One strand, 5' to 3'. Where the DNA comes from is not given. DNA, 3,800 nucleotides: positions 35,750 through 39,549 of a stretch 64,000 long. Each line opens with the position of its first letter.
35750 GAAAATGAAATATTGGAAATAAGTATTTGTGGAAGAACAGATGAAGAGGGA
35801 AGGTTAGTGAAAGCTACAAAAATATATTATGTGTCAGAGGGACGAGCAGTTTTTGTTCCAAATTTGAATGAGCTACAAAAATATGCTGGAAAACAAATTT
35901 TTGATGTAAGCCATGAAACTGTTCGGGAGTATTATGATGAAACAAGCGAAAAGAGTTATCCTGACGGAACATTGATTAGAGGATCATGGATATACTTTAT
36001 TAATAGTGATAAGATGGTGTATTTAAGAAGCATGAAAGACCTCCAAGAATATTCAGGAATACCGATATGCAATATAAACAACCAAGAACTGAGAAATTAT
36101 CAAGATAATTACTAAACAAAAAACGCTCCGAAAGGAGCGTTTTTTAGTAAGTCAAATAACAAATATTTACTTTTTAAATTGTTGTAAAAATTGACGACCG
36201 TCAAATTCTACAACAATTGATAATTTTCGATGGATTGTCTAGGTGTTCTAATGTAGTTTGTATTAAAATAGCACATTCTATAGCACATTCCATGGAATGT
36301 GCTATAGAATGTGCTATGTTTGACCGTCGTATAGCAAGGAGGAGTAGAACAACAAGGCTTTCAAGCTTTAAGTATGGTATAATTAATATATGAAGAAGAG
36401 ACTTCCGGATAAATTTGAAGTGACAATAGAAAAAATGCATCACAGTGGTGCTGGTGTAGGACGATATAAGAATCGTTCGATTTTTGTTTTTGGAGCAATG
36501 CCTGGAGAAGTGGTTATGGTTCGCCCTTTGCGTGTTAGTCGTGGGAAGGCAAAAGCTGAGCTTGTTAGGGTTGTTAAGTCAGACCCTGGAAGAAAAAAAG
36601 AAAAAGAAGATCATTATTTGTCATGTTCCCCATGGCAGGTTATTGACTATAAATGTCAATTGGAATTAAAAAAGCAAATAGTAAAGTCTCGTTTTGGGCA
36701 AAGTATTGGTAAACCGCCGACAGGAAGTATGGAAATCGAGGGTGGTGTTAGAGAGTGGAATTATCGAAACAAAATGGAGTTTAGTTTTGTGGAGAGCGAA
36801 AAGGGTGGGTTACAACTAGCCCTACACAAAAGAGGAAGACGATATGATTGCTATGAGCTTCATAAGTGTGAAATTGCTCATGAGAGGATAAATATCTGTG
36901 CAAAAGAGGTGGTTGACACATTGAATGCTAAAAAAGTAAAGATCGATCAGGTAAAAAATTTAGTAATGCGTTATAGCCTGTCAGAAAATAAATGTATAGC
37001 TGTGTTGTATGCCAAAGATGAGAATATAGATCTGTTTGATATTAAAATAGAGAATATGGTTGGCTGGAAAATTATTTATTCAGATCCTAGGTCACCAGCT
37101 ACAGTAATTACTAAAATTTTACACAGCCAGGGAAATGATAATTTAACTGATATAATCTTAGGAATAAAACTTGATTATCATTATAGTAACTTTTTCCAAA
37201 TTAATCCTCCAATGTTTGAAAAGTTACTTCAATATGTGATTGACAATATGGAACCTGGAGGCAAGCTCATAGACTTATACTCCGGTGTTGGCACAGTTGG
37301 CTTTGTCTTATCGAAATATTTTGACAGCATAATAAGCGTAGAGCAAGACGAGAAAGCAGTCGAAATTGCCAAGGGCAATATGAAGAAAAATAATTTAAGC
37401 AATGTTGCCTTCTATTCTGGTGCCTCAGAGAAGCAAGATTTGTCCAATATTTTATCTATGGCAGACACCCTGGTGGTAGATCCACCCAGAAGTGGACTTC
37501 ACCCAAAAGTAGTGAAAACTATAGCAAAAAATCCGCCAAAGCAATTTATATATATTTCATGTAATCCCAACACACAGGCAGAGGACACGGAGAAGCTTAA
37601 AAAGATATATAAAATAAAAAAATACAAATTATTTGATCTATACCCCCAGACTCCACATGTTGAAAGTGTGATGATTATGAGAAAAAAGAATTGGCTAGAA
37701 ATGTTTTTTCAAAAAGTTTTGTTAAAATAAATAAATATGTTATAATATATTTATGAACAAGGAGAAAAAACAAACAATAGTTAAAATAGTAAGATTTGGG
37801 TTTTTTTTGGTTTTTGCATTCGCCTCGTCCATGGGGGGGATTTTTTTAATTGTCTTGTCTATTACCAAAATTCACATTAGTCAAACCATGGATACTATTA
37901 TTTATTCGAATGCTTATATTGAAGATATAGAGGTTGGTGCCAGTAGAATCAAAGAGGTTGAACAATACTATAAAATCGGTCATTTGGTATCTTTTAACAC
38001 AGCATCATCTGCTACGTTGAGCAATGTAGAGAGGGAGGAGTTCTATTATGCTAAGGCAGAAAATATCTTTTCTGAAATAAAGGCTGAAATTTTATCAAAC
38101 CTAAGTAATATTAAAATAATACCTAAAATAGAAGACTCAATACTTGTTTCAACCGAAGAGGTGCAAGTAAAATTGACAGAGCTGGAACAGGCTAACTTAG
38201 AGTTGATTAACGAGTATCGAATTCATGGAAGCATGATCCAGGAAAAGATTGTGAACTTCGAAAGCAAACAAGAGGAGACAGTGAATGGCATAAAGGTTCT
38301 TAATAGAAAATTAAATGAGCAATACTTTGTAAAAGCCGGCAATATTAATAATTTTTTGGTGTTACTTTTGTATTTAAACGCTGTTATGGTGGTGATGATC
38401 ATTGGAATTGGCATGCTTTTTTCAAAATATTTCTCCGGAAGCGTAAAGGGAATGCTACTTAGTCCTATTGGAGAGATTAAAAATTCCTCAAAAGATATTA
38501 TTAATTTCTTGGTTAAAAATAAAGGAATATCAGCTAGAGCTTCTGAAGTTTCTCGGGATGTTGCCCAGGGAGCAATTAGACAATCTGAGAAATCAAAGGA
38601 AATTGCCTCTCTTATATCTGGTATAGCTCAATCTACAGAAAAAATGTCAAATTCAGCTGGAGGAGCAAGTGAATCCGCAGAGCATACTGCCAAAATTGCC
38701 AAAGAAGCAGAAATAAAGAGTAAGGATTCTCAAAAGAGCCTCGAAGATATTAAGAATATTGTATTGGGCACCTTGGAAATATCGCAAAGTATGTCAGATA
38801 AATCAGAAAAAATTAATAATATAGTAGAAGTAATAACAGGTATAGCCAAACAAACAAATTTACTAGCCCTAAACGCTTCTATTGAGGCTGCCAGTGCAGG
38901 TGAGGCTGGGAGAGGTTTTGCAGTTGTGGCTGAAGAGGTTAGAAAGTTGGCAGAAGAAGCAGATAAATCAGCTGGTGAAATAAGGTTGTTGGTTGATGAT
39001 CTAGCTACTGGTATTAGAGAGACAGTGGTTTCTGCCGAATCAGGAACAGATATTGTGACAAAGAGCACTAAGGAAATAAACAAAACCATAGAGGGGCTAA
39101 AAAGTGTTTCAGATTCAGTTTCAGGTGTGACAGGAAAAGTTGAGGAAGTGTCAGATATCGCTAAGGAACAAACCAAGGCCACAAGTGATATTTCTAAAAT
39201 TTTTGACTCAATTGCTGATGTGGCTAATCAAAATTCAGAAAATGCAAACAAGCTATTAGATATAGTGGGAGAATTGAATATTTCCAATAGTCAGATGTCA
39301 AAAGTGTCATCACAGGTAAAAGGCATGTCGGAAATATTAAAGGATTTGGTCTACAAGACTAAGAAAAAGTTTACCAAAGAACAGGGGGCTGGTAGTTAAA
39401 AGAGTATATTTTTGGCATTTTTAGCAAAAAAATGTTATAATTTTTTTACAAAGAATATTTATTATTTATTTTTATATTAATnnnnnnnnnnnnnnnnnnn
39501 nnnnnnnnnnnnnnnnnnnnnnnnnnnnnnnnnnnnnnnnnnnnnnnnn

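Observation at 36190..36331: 50-bp perfect palindrome with internal direct repeats, bracketed by short inverted repeats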

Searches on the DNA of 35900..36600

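Call 44: search_rna_families(source=window, start=35900, end=36600, threshold=evalue, max_evalue=10)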
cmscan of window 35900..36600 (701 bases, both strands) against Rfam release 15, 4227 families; matches with E-value up to 10: 36.
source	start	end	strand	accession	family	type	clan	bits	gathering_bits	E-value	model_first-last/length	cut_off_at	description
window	36262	36323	+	RF04197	mir-9457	Gene; miRNA;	-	34.3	90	5.5e-05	1-68/68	no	mir-9457 microRNA precursor family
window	36266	36319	-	RF04228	MIR6140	Gene; miRNA;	-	32.9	140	0.00032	1-165/165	no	MIR6140 microRNA precursor family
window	36264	36323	+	RF04112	MIR5512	Gene; miRNA;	-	31.3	139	0.0007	1-132/132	no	MIR5512 microRNA precursor family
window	36103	36224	-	RF02579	tsr26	Gene; sRNA;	-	29.9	141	0.013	1-122/122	no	S. aureus tsr26 small RNA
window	36269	36316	-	RF04197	mir-9457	Gene; miRNA;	-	28.2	90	0.0023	9-61/68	no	mir-9457 microRNA precursor family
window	36262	36323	+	RF03237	MIR6425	Gene; miRNA;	-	28.1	142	0.00091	1-125/125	no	MIR6425 microRNA precursor family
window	36264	36320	-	RF01413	miR-430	Gene; miRNA;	CL00096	27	47.3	0.011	1-70/70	no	miR-430 microRNA precursor family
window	36266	36319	-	RF04278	MIR4372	Gene; miRNA;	CL00145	25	100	0.065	1-123/123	no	MIR4372 microRNA precursor family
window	36200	36321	+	RF01436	S_pombe_snR33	Gene; snRNA; snoRNA; HACA-box;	CL00027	24.5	80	0.13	1-145/145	no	small nucleolar RNA snR33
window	36265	36321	+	RF01413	miR-430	Gene; miRNA;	CL00096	24.4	47.3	0.052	1-70/70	no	miR-430 microRNA precursor family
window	36261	36325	+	RF04263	MIR2593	Gene; miRNA;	-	24.4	96.2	0.1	1-116/116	no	MIR2593 microRNA precursor family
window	36118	36231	-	RF02747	FtrA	Gene; sRNA;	-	24.3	134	0.4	1-111/111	no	Francisella sRNA A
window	36245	36314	+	RF00388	Anti-Q_RNA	Gene; antisense;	-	24.1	45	0.22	1-103/103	no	Anti-Q RNA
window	36082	36164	+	RF03545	Flavi_ISFV_CRE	Cis-reg;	-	23.4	41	0.26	1-89/89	no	Insect-specific Flavivirus 3' UTR cis-acting replication element (CRE)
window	36066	36146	-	RF00238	ctRNA_pND324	Gene; antisense;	-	20.4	45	2.7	1-86/86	no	ctRNA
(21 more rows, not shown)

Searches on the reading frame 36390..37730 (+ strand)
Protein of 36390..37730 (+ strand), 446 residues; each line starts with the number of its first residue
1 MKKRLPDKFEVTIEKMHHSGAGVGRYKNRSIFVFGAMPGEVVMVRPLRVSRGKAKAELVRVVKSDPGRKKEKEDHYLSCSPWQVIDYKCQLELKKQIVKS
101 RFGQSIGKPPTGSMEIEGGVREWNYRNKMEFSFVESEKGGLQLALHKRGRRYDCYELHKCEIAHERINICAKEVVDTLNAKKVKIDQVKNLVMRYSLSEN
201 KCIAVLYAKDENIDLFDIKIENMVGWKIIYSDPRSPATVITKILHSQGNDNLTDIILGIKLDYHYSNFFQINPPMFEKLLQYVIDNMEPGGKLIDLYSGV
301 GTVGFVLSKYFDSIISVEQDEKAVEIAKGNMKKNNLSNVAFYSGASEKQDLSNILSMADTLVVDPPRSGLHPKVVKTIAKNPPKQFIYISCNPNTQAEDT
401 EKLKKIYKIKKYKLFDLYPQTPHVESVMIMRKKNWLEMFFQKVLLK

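Call 8: search_protein_families(library=pfam, proteins=[window:36390-37730:+])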
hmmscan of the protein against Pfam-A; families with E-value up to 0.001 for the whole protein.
window:36390-37730:+ (446 aa): 7 families
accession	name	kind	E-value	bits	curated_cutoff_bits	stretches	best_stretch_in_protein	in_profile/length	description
PF05958.17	tRNA_U5-meth_tr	-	1.3e-29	103.8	23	1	87-432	2-356/357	tRNA (Uracil-5-)-methyltransferase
PF03602.21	Cons_hypoth95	-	4.4e-08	33.5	24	1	288-410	40-171/182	Conserved hypothetical protein 95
PF13847.12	Methyltransf_31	-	1.9e-07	31.3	27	1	289-405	3-124/145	Methyltransferase domain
PF05175.20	MTS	-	9e-07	29.1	23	1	284-366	27-107/170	Methyltransferase small domain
PF01938.26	TRAM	-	4.9e-06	26.8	21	1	9-59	8-61/61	TRAM domain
PF01135.25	PCMT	-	0.00029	21.1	20.3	1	272-344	58-131/210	Protein-L-isoaspartate(D-aspartate) O-methyltransferase (PCMT)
PF02475.24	TRM5-TYW2_MTfase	-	0.00079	19.9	28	0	286-344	33-94/164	TRM5/TYW2 methyltransferase domain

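Call 11: find_encoding_contigs(protein=window:36390-37730:+, flank=3000, max_places=10)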
Protein window:36390-37730:+ (446 aa): 8 contigs read that carry it; 2 places shown.
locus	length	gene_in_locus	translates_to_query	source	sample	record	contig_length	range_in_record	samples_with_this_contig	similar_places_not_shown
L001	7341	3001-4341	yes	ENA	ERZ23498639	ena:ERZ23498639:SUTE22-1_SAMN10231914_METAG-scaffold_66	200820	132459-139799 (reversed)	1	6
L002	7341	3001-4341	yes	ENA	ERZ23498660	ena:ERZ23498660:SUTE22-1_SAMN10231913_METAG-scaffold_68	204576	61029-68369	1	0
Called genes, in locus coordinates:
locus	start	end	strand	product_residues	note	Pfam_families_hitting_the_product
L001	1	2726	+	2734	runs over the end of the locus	-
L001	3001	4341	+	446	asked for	PF01938:TRAM (weak), PF05958:tRNA_U5-meth_tr, PF03602:Cons_hypoth95, PF05175:MTS (weak), PF13847:Methyltransf_31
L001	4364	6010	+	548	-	PF00015:MCPsignal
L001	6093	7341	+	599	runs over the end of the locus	-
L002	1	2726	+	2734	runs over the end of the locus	-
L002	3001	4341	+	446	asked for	PF01938:TRAM (weak), PF05958:tRNA_U5-meth_tr, PF03602:Cons_hypoth95, PF05175:MTS (weak), PF13847:Methyltransf_31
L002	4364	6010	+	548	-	PF00015:MCPsignal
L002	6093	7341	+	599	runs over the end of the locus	-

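Call 13: find_homologous_proteins(query=window:36390-37730:+)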
Query window:36390-37730:+ (446 aa): 1848 proteins with E <= 0.001 among 7231 candidates; the best 120 are listed.
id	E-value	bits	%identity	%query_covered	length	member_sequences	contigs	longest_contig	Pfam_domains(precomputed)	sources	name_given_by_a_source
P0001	0.0e+0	1013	100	100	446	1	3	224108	PF13847.13,PF05175.21,PF03602.22,PF01938.27,PF05958.18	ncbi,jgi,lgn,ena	-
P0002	3.6e-176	604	61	97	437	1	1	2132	PF05175.21,PF02475.24,PF05958.18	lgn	-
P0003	7.6e-172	590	59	96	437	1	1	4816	PF05175.21,PF03602.22,PF02475.24,PF01938.27,PF05958.18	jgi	jgi:23S rRNA (uracil-5-)-methyltransferase RumA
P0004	2.4e-171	588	60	97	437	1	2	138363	PF13847.13,PF05175.21,PF03602.22,PF02475.24,PF05958.18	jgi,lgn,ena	-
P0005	2.1e-170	585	61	96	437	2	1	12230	PF02475.24,PF05958.18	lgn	-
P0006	7.3e-166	570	59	96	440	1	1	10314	PF02475.24,PF01938.27,PF05958.18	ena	-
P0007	1.7e-164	566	60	94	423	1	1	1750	PF05175.21,PF03602.22,PF02475.24,PF05958.18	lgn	-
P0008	2.3e-161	556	57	96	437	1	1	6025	PF13847.13,PF05175.21,PF03602.22,PF02475.24,PF05958.18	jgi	-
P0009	9.4e-158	544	57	97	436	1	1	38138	PF05175.21,PF03602.22,PF09445.17,PF05958.18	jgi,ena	-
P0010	1.4e-157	543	54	98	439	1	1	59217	PF05175.21,PF03602.22,PF05958.18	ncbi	ncbi:MAG: methyltransferase [Candidatus Falkowbacteria bacterium]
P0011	8.6e-153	527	52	96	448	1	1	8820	PF13847.13,PF05175.21,PF03602.22,PF05958.18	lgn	-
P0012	6.9e-148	511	51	98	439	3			PF05175.21,PF03602.22,PF01938.27,PF05958.18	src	-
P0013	3.6e-147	509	53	97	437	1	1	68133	PF13847.13,PF05175.21,PF03602.22,PF02475.24,PF09445.17,PF05958.18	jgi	jgi:23S rRNA (uracil1939-C5)-methyltransferase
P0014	4.4e-146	505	52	97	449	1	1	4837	PF13847.13,PF05175.21,PF05958.18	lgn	-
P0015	2.4e-144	500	50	98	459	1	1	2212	PF05175.21,PF05958.18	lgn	-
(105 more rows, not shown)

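Call 47: find_encoding_contigs(protein=P0004, flank=4000, max_places=2)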
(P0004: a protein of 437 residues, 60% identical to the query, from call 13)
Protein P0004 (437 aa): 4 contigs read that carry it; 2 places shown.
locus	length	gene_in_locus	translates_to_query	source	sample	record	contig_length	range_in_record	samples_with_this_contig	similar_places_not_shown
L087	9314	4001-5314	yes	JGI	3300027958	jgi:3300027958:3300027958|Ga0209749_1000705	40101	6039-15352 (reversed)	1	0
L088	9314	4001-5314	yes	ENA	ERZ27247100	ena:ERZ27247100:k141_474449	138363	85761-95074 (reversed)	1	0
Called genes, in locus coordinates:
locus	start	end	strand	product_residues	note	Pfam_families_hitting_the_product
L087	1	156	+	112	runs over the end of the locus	-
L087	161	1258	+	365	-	PF03462:PCRF, PF00472:RF-1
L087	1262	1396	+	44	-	-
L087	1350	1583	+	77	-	-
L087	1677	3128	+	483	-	PF13567:DUF4131, PF03772:Competence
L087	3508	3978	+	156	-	-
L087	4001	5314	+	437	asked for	PF05175:MTS (faint), PF05958:tRNA_U5-meth_tr, PF02475:TRM5-TYW2_MTfase (weak), PF03602:Cons_hypoth95 (weak), PF13847:Methyltransf_31 (weak)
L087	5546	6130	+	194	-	PF01725:Ham1p_like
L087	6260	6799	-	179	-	-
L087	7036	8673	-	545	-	PF13181:TPR_8 (faint)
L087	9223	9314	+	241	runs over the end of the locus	PF08713:DNA_alkylation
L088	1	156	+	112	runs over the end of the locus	-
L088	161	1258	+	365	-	PF03462:PCRF, PF00472:RF-1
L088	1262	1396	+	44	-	-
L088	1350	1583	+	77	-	-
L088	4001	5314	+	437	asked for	PF05175:MTS (faint), PF05958:tRNA_U5-meth_tr, PF02475:TRM5-TYW2_MTfase (weak), PF03602:Cons_hypoth95 (weak), PF13847:Methyltransf_31 (weak)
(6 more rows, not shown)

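Call 48: find_encoding_contigs(protein=P0010, flank=4000, max_places=2)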
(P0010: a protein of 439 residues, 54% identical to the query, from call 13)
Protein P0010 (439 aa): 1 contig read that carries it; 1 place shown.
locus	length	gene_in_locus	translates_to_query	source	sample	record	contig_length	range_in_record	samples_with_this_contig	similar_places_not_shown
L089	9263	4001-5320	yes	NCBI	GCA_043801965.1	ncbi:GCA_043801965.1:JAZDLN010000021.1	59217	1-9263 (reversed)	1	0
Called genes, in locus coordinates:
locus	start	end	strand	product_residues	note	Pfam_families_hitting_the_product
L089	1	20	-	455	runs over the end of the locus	PF17820:PDZ_6 (faint), PF03572:Peptidase_S41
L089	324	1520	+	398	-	PF19425:Csd3_N2, PF01551:Peptidase_M23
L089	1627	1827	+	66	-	-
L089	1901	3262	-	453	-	PF01546:Peptidase_M20, PF07687:M20_dimer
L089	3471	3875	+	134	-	-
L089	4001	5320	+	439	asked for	PF05958:tRNA_U5-meth_tr, PF05175:MTS (weak), PF03602:Cons_hypoth95 (weak)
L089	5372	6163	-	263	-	PF02163:Peptidase_M50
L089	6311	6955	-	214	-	-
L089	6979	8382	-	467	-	-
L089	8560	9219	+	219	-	PF02397:Bac_transf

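Call 53: list_cluster_members(proteins=[P0001, P0135, P0147, P0149, P0155, P0165, P0172, P0174, P0134, P0151])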
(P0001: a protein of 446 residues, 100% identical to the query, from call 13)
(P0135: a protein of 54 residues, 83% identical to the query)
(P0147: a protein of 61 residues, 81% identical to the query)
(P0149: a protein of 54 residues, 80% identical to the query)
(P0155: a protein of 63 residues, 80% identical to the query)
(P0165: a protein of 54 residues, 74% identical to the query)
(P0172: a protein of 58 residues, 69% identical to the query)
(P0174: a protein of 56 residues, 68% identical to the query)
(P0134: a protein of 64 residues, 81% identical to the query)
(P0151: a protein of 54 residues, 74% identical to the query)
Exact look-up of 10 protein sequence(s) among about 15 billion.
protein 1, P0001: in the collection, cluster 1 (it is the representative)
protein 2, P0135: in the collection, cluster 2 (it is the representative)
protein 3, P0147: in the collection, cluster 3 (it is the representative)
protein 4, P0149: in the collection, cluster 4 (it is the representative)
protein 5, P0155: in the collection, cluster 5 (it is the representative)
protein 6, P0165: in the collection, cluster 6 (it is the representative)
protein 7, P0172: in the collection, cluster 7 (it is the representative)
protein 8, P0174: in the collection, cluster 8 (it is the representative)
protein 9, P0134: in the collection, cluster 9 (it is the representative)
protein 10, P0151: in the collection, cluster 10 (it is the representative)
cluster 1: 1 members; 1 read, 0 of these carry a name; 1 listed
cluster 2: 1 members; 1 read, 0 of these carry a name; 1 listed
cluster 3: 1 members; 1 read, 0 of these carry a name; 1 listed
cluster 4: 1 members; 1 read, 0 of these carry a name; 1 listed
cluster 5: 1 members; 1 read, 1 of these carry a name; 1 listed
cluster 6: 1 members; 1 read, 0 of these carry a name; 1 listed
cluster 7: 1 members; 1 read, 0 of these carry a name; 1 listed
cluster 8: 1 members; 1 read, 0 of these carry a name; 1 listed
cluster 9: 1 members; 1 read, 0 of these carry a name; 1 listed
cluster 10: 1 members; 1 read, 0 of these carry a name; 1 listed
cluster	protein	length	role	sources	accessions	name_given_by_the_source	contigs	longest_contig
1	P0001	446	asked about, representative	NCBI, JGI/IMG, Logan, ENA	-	-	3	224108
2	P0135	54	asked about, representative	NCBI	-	-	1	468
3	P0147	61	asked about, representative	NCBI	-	-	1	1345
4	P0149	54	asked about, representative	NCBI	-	-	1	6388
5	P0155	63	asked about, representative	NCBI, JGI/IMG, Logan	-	bifunctional DNA-binding transcriptional regulator/antitoxin component of YhaV-PrlF ...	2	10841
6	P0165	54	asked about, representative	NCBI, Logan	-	-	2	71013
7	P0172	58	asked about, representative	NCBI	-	-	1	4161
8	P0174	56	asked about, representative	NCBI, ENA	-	-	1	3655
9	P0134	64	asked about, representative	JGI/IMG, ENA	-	-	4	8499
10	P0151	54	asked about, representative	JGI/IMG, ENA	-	-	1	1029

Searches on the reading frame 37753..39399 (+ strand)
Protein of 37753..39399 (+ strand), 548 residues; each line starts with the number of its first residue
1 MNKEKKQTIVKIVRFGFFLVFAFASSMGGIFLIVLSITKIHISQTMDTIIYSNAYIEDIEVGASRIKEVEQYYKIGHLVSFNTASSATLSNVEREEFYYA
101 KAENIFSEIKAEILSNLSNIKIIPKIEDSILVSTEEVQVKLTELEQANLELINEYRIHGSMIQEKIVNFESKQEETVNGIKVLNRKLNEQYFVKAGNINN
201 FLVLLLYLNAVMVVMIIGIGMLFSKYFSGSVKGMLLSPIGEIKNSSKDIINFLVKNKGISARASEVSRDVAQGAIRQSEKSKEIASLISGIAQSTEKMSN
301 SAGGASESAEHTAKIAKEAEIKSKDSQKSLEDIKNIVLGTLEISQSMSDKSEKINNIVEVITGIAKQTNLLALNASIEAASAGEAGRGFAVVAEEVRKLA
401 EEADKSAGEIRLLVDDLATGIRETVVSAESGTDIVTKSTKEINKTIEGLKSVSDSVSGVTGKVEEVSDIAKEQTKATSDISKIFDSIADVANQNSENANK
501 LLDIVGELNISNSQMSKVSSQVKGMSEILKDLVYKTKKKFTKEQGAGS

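Call 8: search_protein_families(library=pfam, proteins=[window:37753-39399:+])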
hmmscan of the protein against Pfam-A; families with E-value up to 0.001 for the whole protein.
window:37753-39399:+ (548 aa): 1 family
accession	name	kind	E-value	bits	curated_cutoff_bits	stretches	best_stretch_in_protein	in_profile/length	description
PF00015.26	MCPsignal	-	3.6e-39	134.8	34.6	1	316-490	4-171/172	Methyl-accepting chemotaxis protein (MCP) signalling domain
